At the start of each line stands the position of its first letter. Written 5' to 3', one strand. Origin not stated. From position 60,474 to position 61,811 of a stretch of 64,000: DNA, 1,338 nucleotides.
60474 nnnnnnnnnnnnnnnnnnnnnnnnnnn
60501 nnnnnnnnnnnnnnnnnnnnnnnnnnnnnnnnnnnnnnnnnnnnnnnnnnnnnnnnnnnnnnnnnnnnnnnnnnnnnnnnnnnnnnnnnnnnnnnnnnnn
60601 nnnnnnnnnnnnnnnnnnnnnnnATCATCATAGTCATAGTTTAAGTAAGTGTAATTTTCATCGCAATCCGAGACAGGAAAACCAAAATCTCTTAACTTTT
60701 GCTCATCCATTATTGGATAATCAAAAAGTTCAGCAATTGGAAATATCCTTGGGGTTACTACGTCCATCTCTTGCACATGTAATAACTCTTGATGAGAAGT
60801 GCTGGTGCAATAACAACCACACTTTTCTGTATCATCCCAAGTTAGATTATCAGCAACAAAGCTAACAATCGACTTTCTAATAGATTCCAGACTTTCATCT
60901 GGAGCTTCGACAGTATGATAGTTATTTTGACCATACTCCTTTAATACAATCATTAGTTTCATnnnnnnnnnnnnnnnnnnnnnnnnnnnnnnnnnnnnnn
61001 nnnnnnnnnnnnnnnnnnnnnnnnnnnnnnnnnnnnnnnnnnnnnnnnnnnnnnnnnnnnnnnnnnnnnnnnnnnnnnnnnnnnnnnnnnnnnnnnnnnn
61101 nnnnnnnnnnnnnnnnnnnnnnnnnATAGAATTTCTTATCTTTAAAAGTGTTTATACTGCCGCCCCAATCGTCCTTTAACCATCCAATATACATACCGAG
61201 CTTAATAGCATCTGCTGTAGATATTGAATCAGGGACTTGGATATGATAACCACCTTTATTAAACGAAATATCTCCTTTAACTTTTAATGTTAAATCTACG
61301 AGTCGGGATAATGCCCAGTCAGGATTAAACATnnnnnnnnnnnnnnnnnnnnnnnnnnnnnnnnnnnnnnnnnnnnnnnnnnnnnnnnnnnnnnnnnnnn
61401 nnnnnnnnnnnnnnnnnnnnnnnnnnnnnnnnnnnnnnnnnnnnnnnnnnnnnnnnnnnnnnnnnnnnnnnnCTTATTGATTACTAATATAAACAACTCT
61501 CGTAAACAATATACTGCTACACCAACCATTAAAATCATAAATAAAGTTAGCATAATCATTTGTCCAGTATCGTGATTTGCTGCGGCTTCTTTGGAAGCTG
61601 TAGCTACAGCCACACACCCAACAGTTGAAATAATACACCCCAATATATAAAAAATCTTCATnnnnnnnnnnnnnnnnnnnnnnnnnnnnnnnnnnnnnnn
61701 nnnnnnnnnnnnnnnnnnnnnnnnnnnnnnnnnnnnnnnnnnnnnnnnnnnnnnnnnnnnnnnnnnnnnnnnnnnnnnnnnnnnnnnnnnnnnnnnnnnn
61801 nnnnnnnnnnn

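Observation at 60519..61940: Duplicated promoter/leader cassette driving small hydrophobic peptides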

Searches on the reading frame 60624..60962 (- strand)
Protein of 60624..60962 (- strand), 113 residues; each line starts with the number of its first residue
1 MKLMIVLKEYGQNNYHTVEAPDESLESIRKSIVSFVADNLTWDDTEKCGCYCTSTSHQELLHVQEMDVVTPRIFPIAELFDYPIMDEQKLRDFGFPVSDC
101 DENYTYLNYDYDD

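Call 10: search_protein_families(library=pfam, max_evalue=0.1, proteins=[window:60624-60962:-])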
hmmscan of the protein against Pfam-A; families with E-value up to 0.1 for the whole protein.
seq(113 aa): 0 families

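Call 11: search_protein_families(library=phrogs, max_evalue=0.1, proteins=[window:60624-60962:-])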
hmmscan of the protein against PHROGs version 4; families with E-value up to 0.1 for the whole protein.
seq(113 aa): 0 families

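Call 16: find_encoding_contigs(protein=window:60624-60962:-, flank=10000)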
Protein seq(113 aa) (113 aa): 1 contig read that carries it; 1 place shown.
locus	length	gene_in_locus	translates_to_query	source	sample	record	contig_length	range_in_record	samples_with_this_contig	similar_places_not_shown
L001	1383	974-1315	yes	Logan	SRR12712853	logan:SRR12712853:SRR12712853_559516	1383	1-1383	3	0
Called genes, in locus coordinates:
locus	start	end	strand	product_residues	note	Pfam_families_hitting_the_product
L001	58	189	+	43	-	-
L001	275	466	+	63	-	-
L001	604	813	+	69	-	-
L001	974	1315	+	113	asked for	-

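Call 31: find_homologous_proteins(query=window:60624-60962:-, max_evalue=1)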
Query seq(113 aa) (113 aa): 1 proteins with E <= 1 among 2 candidates.
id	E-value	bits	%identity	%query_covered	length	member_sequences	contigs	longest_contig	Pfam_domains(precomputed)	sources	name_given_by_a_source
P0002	4.0e-69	248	96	100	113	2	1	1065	-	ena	-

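Call 33: find_encoding_contigs(protein=P0002, flank=10000, max_places=10)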
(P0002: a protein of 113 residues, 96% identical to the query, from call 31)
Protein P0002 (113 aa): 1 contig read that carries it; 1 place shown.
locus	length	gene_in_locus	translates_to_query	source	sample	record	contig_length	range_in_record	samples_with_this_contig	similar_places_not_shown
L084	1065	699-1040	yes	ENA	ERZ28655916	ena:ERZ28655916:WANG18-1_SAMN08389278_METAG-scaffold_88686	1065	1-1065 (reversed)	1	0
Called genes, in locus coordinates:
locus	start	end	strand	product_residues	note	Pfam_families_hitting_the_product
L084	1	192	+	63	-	?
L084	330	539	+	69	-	-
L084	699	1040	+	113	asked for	-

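Call 40: search_protein_families(library=padloc, max_evalue=0.1, proteins=[window:60624-60962:-])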
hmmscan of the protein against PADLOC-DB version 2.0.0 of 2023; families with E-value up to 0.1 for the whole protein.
seq(113 aa): 0 families

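Call 41: search_protein_families(library=ncbifam, max_evalue=0.1, proteins=[window:60624-60962:-])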
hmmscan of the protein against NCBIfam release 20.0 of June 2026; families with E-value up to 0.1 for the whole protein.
seq(113 aa): 0 families

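Call 52: predict_structure(protein=window:60624-60962:-)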
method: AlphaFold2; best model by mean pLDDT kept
length: 113 residues; sequences in the alignment: 1
mean_pLDDT: 47.5   pTM: 0.45
mean pLDDT of the five models: 47.5, 44.0, 43.4, 43.4, 41.0
residues with pLDDT >= 90: 0; 70-90: 11; 50-70: 39; < 50: 63
segments of 3 or more residues with pLDDT < 50: 52-113
pLDDT, mean of each block of 10 residues (from residue 1): 59 65 65 71 55 37 28 41 40 37 29 30
secondary structure, 60 per line:
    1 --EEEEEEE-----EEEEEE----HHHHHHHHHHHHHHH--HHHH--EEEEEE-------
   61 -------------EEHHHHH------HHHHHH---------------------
elements in order: E3-9 E15-20 H25-39 H42-45 E48-53 H76-80 H87-92

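Call 61: find_related_loci(query=window:60624-60962:-, collection=viral_contigs, flank=5000)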
Query seq(113 aa) (113 aa) in viral_contigs; peptide patterns used: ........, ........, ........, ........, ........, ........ (x = any residue, [..] = any of these).
6 stretches matched a pattern, but none encodes a relative of the query by tblastn (E <= 1e-3).

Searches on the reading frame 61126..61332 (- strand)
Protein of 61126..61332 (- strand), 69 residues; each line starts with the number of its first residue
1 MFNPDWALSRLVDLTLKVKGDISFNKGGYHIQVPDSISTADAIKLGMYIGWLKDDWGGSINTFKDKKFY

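Call 10: search_protein_families(library=pfam, max_evalue=0.1, proteins=[window:61126-61332:-])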
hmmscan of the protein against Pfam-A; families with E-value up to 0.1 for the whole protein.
seq(69 aa): 0 families

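Call 11: search_protein_families(library=phrogs, max_evalue=0.1, proteins=[window:61126-61332:-])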
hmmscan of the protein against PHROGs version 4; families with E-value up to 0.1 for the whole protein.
seq(69 aa): 0 families

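Call 17: find_encoding_contigs(protein=window:61126-61332:-, flank=10000)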
Protein seq(69 aa) (69 aa): 1 contig read that carries it; 1 place shown.
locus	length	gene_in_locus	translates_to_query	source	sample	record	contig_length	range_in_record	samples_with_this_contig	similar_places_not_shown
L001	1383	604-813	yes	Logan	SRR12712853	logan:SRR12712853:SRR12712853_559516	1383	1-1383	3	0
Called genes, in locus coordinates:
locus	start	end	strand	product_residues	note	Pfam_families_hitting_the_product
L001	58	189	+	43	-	-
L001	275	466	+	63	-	-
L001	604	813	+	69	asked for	-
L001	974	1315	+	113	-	-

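Call 32: find_homologous_proteins(query=window:61126-61332:-, max_evalue=1)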
Query seq(69 aa) (69 aa): 1 proteins with E <= 1 among 2 candidates.
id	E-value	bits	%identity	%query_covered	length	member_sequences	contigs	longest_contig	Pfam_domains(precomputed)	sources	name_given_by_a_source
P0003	1.3e-39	151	97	100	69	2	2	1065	-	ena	-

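Call 34: find_encoding_contigs(protein=P0003, flank=10000, max_places=10)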
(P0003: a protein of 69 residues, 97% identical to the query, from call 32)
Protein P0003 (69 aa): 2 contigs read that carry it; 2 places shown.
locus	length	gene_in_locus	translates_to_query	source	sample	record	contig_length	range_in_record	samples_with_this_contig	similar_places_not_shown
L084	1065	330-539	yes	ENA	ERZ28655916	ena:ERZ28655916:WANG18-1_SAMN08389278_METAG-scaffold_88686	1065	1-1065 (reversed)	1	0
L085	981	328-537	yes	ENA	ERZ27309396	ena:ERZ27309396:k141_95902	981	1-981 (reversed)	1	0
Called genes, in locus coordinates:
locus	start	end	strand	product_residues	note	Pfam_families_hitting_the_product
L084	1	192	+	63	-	?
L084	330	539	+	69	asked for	-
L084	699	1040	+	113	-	-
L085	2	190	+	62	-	?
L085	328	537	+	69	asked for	-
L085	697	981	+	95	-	?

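Call 40: search_protein_families(library=padloc, max_evalue=0.1, proteins=[window:61126-61332:-])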
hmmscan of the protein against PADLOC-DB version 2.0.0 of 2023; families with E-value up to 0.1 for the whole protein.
seq(69 aa): 0 families

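Call 41: search_protein_families(library=ncbifam, max_evalue=0.1, proteins=[window:61126-61332:-])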
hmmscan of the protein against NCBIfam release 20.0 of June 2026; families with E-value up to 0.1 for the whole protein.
seq(69 aa): 0 families

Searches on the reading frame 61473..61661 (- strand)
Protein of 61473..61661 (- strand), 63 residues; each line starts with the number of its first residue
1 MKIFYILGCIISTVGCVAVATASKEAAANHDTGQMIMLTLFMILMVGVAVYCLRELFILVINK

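Call 10: search_protein_families(library=pfam, max_evalue=0.1, proteins=[window:61473-61661:-])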
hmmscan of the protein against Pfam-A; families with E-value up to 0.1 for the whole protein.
seq(63 aa): 1 family
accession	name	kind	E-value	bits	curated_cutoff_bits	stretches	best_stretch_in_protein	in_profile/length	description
PF14110.11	DUF4282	-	0.04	15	27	1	1-54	13-65/86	Domain of unknown function (DUF4282)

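Call 11: search_protein_families(library=phrogs, max_evalue=0.1, proteins=[window:61473-61661:-])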
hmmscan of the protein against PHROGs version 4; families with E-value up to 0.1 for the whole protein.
seq(63 aa): 1 family
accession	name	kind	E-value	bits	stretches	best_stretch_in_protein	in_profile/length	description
phrog_24112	-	unknown function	0.017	16.2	1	14-59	27-71/74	-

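Call 40: search_protein_families(library=padloc, max_evalue=0.1, proteins=[window:61473-61661:-])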
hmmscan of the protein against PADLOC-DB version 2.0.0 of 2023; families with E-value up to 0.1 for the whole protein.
seq(63 aa): 0 families

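Call 41: search_protein_families(library=ncbifam, max_evalue=0.1, proteins=[window:61473-61661:-])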
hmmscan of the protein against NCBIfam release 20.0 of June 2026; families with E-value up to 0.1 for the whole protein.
seq(63 aa): 2 families
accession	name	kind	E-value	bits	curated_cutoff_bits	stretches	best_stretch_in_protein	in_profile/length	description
TIGR03322.1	alt_F1F0_F0_C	exception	0.026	15.1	130.85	1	8-61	21-77/86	alternate F1F0 ATPase, F0 subunit C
NF041635.1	STM3941_fam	subfamily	0.064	13.1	40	1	2-57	5-57/157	STM3941 family protein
